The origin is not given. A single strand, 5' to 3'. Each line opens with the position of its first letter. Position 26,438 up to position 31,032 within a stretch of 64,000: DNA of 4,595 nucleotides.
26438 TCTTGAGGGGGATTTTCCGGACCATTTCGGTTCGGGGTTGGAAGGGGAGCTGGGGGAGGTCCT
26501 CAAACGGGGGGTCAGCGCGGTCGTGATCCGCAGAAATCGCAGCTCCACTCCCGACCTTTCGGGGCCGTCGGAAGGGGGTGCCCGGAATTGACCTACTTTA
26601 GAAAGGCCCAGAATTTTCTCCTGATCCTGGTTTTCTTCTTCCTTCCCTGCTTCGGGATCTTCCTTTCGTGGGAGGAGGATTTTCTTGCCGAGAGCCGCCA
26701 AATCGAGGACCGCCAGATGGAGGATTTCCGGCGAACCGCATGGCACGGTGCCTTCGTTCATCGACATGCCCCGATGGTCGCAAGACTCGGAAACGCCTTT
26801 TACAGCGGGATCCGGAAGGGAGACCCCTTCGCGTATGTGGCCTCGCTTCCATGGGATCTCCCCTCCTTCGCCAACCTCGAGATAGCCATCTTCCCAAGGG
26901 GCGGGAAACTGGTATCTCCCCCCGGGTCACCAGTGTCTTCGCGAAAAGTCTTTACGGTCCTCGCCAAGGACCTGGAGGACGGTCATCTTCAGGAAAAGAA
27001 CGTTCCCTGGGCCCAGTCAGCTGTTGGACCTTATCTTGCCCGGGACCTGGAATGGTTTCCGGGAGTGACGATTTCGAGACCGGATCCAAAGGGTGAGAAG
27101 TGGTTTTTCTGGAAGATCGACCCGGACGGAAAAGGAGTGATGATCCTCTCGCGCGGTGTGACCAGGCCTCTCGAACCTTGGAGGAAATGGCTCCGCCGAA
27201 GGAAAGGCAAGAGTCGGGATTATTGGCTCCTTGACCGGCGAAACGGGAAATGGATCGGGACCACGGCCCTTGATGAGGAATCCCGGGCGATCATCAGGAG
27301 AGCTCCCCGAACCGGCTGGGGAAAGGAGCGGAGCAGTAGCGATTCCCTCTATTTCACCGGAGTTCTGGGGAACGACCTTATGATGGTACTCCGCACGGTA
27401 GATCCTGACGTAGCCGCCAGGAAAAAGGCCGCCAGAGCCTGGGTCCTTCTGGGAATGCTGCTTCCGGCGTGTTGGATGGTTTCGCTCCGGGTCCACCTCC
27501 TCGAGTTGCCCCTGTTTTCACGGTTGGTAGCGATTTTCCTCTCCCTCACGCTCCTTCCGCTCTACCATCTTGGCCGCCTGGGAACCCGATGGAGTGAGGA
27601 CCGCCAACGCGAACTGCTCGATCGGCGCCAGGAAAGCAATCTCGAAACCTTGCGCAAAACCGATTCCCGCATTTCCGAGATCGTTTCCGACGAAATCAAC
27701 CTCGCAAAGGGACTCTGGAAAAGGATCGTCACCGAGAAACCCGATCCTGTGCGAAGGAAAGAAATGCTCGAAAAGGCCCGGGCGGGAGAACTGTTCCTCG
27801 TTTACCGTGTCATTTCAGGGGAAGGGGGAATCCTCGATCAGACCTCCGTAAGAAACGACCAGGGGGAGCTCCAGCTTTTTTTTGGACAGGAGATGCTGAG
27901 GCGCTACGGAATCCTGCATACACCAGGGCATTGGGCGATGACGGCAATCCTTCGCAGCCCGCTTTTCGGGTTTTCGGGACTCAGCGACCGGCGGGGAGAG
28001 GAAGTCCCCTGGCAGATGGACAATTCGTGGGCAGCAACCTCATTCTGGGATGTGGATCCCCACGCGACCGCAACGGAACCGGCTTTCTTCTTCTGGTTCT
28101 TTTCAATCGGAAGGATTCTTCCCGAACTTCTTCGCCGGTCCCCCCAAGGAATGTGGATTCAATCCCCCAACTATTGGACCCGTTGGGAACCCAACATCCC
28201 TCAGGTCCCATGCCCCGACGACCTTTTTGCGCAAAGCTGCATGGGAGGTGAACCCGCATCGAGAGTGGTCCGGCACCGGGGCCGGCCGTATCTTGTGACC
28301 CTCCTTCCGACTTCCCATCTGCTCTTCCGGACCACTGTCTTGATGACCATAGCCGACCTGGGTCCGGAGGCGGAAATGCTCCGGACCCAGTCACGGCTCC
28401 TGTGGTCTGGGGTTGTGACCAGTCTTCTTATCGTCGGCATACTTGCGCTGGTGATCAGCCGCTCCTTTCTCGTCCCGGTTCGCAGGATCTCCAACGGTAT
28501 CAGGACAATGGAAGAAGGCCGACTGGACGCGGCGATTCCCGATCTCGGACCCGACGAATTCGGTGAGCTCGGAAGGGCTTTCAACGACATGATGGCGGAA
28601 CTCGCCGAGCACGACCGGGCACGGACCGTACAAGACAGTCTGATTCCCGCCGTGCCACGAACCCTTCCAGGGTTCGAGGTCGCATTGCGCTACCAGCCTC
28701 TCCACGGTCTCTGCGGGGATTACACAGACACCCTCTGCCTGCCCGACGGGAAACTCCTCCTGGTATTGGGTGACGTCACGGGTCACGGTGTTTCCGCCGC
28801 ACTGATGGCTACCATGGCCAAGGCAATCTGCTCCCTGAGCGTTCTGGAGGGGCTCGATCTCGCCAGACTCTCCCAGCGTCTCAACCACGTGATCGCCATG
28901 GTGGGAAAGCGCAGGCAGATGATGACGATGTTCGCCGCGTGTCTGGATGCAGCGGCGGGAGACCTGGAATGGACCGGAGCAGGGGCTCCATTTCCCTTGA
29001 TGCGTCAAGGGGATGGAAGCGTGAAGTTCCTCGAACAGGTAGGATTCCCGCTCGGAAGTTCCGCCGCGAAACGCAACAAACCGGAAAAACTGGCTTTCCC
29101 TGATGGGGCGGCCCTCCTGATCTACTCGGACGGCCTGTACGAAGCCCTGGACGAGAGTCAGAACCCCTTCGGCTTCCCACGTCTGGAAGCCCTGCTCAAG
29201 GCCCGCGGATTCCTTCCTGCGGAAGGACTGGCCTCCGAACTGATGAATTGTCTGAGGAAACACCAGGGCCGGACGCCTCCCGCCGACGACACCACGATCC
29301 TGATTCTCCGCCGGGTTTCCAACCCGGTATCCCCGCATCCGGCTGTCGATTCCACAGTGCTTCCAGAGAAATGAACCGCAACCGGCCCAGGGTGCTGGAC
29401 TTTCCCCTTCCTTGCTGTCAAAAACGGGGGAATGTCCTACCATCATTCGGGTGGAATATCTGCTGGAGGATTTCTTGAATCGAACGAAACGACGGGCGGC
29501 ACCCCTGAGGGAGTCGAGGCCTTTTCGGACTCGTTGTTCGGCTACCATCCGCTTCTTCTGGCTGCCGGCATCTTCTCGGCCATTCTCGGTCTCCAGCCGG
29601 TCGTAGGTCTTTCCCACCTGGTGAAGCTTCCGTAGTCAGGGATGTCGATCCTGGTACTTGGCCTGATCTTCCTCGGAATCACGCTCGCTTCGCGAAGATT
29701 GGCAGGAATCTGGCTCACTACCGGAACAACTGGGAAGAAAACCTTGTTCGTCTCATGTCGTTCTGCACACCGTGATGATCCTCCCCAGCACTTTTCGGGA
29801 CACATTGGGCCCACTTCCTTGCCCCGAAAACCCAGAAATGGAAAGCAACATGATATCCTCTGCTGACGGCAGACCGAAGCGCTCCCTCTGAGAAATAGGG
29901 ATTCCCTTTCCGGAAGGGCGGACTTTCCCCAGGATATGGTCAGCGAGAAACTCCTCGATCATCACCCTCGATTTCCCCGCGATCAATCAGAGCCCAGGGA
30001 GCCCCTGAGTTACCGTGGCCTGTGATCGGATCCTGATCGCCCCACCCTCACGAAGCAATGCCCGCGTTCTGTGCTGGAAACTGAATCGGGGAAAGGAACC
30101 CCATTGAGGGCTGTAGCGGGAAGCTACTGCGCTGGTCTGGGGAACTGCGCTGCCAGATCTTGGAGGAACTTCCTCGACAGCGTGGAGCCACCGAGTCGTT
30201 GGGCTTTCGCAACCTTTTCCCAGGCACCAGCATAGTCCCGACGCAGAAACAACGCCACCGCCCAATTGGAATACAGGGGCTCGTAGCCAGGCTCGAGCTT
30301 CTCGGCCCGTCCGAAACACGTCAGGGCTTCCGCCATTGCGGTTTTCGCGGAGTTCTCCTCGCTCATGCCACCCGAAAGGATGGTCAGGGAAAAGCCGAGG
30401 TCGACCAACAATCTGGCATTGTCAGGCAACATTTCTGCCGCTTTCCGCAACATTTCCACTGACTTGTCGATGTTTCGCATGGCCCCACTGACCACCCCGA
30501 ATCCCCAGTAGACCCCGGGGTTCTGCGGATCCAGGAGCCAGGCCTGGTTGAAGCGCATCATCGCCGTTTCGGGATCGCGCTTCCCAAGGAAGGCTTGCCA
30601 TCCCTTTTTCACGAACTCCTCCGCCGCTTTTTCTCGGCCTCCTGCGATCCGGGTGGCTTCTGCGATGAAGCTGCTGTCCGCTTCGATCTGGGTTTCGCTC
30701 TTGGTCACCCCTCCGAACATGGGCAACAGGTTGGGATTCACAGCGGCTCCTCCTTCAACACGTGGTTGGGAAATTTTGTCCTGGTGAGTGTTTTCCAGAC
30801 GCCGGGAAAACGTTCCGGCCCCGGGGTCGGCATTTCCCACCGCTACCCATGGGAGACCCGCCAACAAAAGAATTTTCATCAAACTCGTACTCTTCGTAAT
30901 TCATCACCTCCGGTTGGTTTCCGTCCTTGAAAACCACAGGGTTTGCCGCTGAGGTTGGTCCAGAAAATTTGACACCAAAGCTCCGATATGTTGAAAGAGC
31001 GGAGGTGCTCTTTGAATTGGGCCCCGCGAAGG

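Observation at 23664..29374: Translationally coupled pair of a pseudo-PP2C and a canonical PP2C, both giant HAMP membrane sensors (pair A)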

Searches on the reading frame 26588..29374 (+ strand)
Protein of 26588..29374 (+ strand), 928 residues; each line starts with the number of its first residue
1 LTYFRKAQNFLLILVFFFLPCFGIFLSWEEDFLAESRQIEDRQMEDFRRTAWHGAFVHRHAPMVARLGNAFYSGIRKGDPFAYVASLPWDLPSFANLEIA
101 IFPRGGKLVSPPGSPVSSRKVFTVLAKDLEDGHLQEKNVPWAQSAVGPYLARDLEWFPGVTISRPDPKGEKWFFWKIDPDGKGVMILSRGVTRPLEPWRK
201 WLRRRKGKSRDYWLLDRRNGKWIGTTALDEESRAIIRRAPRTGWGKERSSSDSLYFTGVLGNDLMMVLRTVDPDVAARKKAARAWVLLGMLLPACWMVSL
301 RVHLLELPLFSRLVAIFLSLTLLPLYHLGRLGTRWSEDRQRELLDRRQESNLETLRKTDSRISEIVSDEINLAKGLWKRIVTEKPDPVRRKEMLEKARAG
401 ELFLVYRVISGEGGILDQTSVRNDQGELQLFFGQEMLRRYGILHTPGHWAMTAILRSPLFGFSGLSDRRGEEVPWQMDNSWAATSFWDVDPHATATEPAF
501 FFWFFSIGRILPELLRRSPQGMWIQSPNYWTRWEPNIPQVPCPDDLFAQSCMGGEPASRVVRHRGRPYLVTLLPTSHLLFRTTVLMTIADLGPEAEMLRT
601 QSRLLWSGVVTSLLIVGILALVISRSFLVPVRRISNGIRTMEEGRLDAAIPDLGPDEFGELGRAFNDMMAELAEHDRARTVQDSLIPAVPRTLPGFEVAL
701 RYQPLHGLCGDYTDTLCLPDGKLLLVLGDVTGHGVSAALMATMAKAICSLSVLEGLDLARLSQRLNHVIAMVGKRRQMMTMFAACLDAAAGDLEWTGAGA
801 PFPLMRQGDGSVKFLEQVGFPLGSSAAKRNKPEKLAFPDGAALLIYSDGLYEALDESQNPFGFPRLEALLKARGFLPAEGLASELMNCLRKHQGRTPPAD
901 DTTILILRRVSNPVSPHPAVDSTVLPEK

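Call 6: search_protein_families(library=pfam, proteins=[window:26588-29374:+], max_evalue=0.1)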
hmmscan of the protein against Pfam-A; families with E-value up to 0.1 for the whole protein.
window:26588-29374:+ (928 aa): 2 families
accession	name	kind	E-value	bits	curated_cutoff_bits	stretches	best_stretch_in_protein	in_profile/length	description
PF07228.17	SpoIIE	-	2.9e-39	135.4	25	1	719-909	1-191/192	Stage II sporulation protein E (SpoIIE)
PF00672.30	HAMP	-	7.9e-14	52.2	25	1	622-673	1-52/53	HAMP domain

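Call 10: search_solved_structures(query=window:26588-29374:+, max_evalue=0.001, show_alignments=3)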
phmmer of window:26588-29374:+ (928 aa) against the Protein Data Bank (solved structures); distinct sequences matched with E-value up to 0.001: 4.
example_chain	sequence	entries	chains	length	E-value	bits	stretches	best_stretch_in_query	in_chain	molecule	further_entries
3ke6_A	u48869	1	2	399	5.8e-16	60.9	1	689-924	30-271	Protein Rv1364c/MT1410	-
3es2_A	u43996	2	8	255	1.7e-11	46.1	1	674-855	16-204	Probable two-component response regulator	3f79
3eq2_A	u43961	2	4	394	4.1e-11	44.9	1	674-855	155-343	Probable two-component response regulator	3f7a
6k4e_A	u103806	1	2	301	0.00013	23.4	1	677-908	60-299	Putative serine phosphatase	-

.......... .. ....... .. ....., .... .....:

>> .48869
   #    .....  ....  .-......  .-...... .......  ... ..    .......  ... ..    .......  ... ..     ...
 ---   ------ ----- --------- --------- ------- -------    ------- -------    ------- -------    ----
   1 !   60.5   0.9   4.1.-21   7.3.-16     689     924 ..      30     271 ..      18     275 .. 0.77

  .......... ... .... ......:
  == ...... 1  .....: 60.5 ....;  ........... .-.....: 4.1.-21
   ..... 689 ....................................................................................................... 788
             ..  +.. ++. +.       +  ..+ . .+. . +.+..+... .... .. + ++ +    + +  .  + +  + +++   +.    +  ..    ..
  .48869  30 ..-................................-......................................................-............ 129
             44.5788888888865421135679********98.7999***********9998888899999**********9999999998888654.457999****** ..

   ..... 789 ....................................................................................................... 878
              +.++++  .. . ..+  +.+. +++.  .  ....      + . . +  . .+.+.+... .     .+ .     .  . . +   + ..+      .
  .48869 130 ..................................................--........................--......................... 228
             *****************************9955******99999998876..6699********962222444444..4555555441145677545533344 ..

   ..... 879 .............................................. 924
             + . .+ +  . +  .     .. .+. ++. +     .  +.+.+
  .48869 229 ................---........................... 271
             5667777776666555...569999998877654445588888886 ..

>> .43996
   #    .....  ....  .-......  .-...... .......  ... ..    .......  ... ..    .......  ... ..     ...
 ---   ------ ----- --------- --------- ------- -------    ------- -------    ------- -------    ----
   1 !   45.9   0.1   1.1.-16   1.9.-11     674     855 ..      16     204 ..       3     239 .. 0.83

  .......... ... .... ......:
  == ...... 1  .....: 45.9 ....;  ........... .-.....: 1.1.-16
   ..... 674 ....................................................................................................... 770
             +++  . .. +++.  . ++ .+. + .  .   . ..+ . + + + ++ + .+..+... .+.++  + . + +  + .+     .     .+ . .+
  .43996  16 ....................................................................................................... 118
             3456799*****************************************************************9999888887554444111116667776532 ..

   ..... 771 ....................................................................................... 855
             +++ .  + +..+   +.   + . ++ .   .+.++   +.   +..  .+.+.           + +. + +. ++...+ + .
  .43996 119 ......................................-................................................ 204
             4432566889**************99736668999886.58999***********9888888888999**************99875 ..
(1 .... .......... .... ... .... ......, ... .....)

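Call 30: find_related_loci(query=window:26588-29374:+, collection=genome_contigs, flank=8000)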
Query window:26588-29374:+ (928 aa) in genome_contigs; peptide patterns used: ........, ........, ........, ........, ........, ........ (x = any residue, [..] = any of these).
39 stretches matched a pattern; 11 encode a relative of the query (tblastn E <= 1e-3); 11 distinct loci.
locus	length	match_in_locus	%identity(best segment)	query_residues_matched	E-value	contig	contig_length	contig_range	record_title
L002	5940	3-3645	24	158-910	6e-50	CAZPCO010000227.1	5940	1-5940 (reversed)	MAG TPA_asm: uncultured bacterium isolate binchicken_co117_419 genome assembly, contig: NODE_22717_length_5940_cov_3.682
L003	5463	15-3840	24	172-910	7e-46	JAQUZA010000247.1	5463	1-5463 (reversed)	MAG: Candidatus Riflebacteria bacterium isolate STD2_25 NODE_65003_length_5463_cov_2.775300_Sandtown_D2, whole genome sh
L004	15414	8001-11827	25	294-910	5e-44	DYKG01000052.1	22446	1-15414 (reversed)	MAG TPA_asm: Candidatus Methylomirabilis sp. isolate SulCav_AS07-7_4_47_145 SulCav_AS07_7_2250_length_22446_cov_89_85851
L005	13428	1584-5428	29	443-916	2e-42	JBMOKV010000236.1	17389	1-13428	MAG: Candidatus Rifleibacteriota bacterium isolate Betzabe_MAG007 MAG007_236, whole genome shotgun sequence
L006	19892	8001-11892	27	381-910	2e-40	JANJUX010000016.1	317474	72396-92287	MAG: Candidatus Riflebacteria bacterium isolate RXS2_metabat.bin.35 RXS2_k141_93546, whole genome shotgun sequence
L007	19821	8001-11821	30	443-910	9e-39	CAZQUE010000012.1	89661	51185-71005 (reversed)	MAG TPA_asm: uncultured bacterium isolate SRP304446_co1_153 genome assembly, contig: NODE_137_length_89661_cov_11.163761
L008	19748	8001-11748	25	158-915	4e-50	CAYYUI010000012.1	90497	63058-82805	MAG TPA_asm: uncultured bacterium isolate SRP192927_co1_848 genome assembly, contig: NODE_215_length_90497_cov_10.605869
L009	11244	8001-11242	28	445-867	1e-30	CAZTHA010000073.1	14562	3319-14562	MAG TPA_asm: uncultured bacterium isolate binchicken_co108_60 genome assembly, contig: NODE_8958_length_14562_cov_5.4808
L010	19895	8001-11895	25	294-910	3e-42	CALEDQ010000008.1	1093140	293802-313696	MAG TPA_asm: uncultured bacterium isolate SRR3330203_bin.17_CONCOCT_v1.1_MAG genome assembly, contig: ERZ724088.1, whole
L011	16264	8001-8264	33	591-674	2e-7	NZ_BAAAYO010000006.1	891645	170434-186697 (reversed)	Paenibacillus hodogayensis strain JCM 12520 sequence06, whole genome shotgun sequence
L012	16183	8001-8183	39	613-672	7e-6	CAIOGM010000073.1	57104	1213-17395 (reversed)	MAG: uncultured Geobacter sp. isolate A14_bin-2059 genome assembly, contig: bin-2059:073/179, whole genome shotgun seque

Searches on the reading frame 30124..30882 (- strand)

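Call 16: search_protein_families(library=pfam, proteins=[window:30124-30882:-], max_evalue=0.01)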
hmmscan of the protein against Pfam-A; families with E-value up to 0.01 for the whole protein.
window:30124-30882:- (252 aa): 6 families
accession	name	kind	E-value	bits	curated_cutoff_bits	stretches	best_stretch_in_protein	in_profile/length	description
PF13414.12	TPR_11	-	1.1e-06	28.7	26.8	0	105-131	11-37/42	TPR repeat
PF14559.12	TPR_19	-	1.4e-05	25.7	25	1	99-157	2-60/68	Tetratricopeptide repeat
PF07719.23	TPR_2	-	0.00062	20.2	27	0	184-199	18-33/34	Tetratricopeptide repeat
PF23914.1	TPR_CcmH_CycH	-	0.0012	19.1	42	0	101-164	63-129/158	Cytochrome c-type biogenesis protein H TPR domain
PF09957.15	VapB_antitoxin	-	0.0013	19.1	23.4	0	63-103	2-40/47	Bacterial antitoxin of type II TA system, VapB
PF13428.12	TPR_14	-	0.0023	18.9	23.5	0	135-162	14-41/44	Tetratricopeptide repeat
